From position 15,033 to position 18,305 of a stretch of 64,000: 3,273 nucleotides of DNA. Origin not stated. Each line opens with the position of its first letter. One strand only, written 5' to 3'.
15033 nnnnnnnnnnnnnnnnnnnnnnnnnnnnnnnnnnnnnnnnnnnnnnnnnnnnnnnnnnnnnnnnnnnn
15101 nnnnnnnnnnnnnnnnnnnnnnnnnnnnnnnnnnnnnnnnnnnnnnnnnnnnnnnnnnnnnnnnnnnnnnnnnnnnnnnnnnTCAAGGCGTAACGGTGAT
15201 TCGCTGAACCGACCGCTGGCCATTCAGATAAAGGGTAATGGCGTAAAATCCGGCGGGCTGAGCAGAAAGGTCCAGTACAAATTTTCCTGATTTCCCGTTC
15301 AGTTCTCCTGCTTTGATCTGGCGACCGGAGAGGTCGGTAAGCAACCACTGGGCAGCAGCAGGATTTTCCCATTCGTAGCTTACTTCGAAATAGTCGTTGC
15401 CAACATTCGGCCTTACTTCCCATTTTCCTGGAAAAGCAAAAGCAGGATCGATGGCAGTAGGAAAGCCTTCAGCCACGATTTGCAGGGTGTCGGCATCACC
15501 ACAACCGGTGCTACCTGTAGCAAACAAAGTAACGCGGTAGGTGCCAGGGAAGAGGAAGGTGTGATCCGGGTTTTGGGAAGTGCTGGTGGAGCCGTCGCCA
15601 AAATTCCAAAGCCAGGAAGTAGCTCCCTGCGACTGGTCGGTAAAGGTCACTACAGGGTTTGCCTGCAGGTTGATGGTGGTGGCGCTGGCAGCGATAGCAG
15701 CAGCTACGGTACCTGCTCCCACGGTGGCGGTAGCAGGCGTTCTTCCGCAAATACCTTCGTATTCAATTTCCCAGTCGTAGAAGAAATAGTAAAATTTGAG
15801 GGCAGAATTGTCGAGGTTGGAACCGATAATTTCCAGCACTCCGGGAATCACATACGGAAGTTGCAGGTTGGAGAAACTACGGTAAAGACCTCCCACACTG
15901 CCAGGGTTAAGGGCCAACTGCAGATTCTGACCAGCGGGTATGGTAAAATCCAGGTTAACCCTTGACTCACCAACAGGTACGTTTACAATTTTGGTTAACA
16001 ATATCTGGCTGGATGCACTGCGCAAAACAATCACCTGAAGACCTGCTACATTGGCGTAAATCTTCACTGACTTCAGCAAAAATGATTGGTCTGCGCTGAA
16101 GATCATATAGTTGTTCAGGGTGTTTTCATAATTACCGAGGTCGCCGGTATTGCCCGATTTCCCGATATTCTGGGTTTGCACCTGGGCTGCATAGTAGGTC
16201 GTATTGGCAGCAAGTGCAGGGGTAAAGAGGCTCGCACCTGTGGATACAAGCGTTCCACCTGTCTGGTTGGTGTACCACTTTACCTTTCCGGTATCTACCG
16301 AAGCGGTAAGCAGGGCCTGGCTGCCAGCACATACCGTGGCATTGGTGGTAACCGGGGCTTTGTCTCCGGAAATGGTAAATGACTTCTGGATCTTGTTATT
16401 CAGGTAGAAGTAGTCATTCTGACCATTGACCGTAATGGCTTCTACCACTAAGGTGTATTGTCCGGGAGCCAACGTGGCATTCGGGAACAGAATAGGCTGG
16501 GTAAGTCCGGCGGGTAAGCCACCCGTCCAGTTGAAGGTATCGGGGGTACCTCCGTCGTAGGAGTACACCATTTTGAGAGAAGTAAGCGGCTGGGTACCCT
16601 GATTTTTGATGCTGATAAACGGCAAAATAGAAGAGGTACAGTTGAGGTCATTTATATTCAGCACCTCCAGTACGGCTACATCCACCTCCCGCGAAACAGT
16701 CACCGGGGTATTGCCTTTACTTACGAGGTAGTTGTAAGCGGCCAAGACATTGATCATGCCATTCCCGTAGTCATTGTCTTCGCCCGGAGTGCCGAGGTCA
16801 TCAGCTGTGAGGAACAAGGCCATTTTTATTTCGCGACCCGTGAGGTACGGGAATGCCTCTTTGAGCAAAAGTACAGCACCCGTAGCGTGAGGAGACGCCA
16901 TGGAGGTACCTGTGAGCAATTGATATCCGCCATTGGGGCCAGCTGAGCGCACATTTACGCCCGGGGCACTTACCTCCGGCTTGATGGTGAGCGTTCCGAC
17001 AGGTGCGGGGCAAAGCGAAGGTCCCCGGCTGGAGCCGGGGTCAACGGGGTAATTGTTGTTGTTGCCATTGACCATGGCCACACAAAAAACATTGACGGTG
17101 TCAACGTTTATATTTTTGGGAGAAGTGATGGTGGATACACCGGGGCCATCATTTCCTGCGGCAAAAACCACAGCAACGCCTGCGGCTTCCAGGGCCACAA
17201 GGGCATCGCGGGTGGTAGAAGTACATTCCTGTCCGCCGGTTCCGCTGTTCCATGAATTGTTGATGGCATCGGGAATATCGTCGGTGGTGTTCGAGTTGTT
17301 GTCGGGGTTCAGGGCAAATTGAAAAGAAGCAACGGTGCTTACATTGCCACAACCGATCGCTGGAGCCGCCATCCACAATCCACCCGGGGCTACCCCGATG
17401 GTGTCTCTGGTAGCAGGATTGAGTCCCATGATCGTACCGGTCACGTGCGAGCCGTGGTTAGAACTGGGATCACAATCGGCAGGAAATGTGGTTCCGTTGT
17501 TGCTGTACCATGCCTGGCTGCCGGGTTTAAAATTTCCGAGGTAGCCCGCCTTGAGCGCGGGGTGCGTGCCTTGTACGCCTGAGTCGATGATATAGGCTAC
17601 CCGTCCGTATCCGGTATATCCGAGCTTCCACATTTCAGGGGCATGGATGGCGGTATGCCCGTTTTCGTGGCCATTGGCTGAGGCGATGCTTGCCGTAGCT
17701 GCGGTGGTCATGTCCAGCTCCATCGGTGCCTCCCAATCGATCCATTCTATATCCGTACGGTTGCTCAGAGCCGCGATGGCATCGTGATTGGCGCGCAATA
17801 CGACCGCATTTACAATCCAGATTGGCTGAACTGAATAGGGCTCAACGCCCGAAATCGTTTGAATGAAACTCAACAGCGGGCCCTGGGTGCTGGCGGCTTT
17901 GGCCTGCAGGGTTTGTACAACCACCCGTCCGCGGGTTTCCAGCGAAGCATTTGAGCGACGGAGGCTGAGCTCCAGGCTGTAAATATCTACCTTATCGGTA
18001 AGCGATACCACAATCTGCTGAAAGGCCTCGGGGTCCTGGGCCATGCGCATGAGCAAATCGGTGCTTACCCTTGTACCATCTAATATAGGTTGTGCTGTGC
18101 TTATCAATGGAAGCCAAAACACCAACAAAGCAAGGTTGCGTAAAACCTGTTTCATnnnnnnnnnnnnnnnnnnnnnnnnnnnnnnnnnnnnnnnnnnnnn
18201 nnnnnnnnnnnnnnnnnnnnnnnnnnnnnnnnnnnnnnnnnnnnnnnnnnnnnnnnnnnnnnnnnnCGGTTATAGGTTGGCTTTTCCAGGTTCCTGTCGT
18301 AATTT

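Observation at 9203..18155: Tandem triplication of ~1000-aa S8 protease / PKD / T9SS-C-terminal-domain genes with minimal intergenic spacing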

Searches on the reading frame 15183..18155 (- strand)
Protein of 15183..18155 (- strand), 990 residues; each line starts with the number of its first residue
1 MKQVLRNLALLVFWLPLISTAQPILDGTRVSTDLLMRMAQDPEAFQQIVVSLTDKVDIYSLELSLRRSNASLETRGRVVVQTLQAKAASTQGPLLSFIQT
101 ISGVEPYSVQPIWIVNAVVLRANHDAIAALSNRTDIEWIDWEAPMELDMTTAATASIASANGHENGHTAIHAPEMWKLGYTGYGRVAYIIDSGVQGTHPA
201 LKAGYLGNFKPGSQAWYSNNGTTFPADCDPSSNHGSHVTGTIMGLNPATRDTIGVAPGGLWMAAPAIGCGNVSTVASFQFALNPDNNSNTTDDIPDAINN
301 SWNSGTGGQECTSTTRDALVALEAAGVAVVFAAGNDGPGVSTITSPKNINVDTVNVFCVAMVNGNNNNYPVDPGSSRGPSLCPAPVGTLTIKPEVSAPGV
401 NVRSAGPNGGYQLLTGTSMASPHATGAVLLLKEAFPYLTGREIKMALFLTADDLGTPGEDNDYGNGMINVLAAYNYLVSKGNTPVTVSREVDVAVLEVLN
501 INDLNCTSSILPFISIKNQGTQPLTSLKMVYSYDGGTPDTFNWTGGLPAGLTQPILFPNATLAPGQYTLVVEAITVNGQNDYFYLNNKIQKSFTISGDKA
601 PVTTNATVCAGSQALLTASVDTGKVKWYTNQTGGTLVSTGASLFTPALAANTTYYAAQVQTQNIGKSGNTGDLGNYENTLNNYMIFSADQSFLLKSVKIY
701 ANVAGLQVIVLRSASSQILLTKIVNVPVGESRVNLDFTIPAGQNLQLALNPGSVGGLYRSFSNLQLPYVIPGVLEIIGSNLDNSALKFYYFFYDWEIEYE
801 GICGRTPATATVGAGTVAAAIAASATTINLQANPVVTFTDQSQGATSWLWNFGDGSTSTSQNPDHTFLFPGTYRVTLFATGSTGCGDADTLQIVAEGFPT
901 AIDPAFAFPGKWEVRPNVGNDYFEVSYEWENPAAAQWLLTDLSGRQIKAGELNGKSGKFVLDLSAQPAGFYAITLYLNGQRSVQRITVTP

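Call 3: search_protein_families(library=pfam, proteins=[window:15183-18155:-], max_evalue=0.01)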
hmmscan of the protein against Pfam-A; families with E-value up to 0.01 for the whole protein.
window:15183-18155:- (990 aa): 4 families
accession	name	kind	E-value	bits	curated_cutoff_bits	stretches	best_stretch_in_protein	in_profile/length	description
PF00082.27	Peptidase_S8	-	4e-41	141.7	21.8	1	189-466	8-288/288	Subtilase family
PF18911.6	PKD_4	-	7.1e-15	55.3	27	1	822-892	10-82/85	PKD domain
PF19081.6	Ig_7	-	3.7e-14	53.2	27.3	1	600-662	3-68/84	Ig-like domain CHU_C associated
PF00801.26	PKD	-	1e-09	38.7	23.5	1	828-884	9-70/80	PKD domain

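Call 4: search_protein_families(library=ncbifam, proteins=[window:15183-18155:-], max_evalue=0.01)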
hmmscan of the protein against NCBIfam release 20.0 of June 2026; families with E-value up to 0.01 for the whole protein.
window:15183-18155:- (990 aa): 7 families
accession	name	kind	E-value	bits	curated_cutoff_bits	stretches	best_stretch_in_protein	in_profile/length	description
TIGR03921.1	T7SS_mycosin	equivalog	1.8e-22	80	278.75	1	171-476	2-287/353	type VII secretion-associated serine protease mycosin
NF051851.1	AtpSerPepEprS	equivalog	4e-14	51.6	1700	2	395-454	281-340/988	autotransporter serine peptidase EprS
NF040553.1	SGO_0316_fam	subfamily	2.4e-12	45.4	1400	1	391-440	667-720/1486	SGO_0316/SGO_0317 family LPXTG-anchored serine peptidase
NF033595.1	denti_PrtP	equivalog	2.5e-10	39.6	300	1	395-496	414-523/606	dentilisin complex serine proteinase subunit PrtP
NF040809.1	germ_prot_CspBA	exception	1.6e-07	29.4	1250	1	349-430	968-1043/1099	bifunctional germination protease/germinant receptor pseudoprotease CspBA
TIGR04183.1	Por_Secre_tail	domain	1.4e-05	25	23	1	916-988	3-71/72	T9SS type A sorting domain-containing protein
NF040808.2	CspC_non_triad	exception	0.0016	16.9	675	0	374-433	446-499/556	bile acid germinant receptor pseudoprotease CspC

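Call 12: find_related_loci(query=A1, collection=genome_contigs, flank=10000)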
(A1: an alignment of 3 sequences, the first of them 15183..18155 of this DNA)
Query A1 (990 aa) in genome_contigs; peptide patterns used: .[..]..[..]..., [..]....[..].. (x = any residue, [..] = any of these).
598 stretches matched a pattern (row limit reached: there are more); 390 encode a relative of the query (tblastn E <= 1e-3); the best 80 are kept; 75 distinct loci.
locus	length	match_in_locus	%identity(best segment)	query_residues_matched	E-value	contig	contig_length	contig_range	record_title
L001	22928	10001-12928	43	5-986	0e+0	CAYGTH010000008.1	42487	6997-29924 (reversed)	MAG TPA_asm: uncultured Bacteroidia bacterium isolate ERP117304_co3_96 genome assembly, contig: NODE_1358_length_42487_c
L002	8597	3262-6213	42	1-980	0e+0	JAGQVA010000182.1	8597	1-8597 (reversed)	MAG: Bacteroidetes bacterium isolate HKST-UBA03 NODE_183_length_8597_cov_2.968192, whole genome shotgun sequence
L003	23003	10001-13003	43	2-990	0e+0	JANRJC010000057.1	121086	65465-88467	MAG: Bacteroidia bacterium isolate bins.86 k141_4011277, whole genome shotgun sequence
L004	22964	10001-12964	41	12-986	0e+0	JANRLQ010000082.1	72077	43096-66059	MAG: Bacteroidia bacterium isolate bins.295 k141_2255382, whole genome shotgun sequence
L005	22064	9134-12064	41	21-986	0e+0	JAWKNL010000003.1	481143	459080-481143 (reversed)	MAG: Bacteroidia bacterium isolate ABC2.128 ABC2.128.fa-3, whole genome shotgun sequence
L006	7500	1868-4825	39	3-980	0e+0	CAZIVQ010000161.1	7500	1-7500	MAG TPA_asm: uncultured Bacteroidia bacterium isolate binchicken_co8_325 genome assembly, contig: NODE_19406_length_7500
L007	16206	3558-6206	44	5-890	0e+0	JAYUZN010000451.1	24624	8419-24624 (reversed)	MAG: Bacteroidota bacterium isolate GL16_Down_concoct_50 GL16_Down_concoct_50_450, whole genome shotgun sequence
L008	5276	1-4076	42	4-986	0e+0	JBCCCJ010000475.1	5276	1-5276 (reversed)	MAG: Bacteroidota bacterium isolate P01_A01_bin.57 k141_261477_length_5276_cov_9.0000, whole genome shotgun sequence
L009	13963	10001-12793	42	46-975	0e+0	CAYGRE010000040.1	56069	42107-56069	MAG TPA_asm: uncultured Bacteroidia bacterium isolate ERP117304_co3_177 genome assembly, contig: NODE_836_length_56069_c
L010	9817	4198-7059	40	25-978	0e+0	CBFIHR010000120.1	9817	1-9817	MAG: Saprospiraceae bacterium isolate Co_bin_797_strict genome assembly, contig: Co_bin_797_strict_c121, whole genome sh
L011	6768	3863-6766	40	8-971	0e+0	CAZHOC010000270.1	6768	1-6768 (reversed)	MAG TPA_asm: uncultured Bacteroidia bacterium isolate SRP135972_co1_57 genome assembly, contig: NODE_17009_length_6768_c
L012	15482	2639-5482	41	28-975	0e+0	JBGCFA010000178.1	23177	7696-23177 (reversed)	MAG: Bacteroidia bacterium isolate SGMAG-33 contig178, whole genome shotgun sequence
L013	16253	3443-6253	41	46-986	0e+0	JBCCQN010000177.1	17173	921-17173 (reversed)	MAG: Bacteroidota bacterium isolate P01_D01_bin.153 k141_473846_length_17173_cov_29.3472, whole genome shotgun sequence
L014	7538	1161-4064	40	26-986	0e+0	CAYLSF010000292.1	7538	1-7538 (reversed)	MAG TPA_asm: uncultured Saprospiraceae bacterium isolate SRP135972_co1_130 genome assembly, contig: NODE_14402_length_75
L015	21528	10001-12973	40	1-979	0e+0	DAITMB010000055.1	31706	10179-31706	MAG TPA_asm: Bacteroidota bacterium isolate CTOTU7314 NODE_1448_length_31706_cov_10.989574, whole genome shotgun sequenc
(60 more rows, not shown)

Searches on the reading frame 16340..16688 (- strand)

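Call 43: search_protein_families(library=pfam, proteins=[window:16340-16688:-], max_evalue=1)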
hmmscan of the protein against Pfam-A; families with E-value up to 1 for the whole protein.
window:16340-16688:- (116 aa): 1 family
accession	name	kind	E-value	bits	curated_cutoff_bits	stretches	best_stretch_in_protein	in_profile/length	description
PF07495.19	Y_Y_Y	-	0.055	13.8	26.6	1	73-94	35-56/65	Y_Y_Y domain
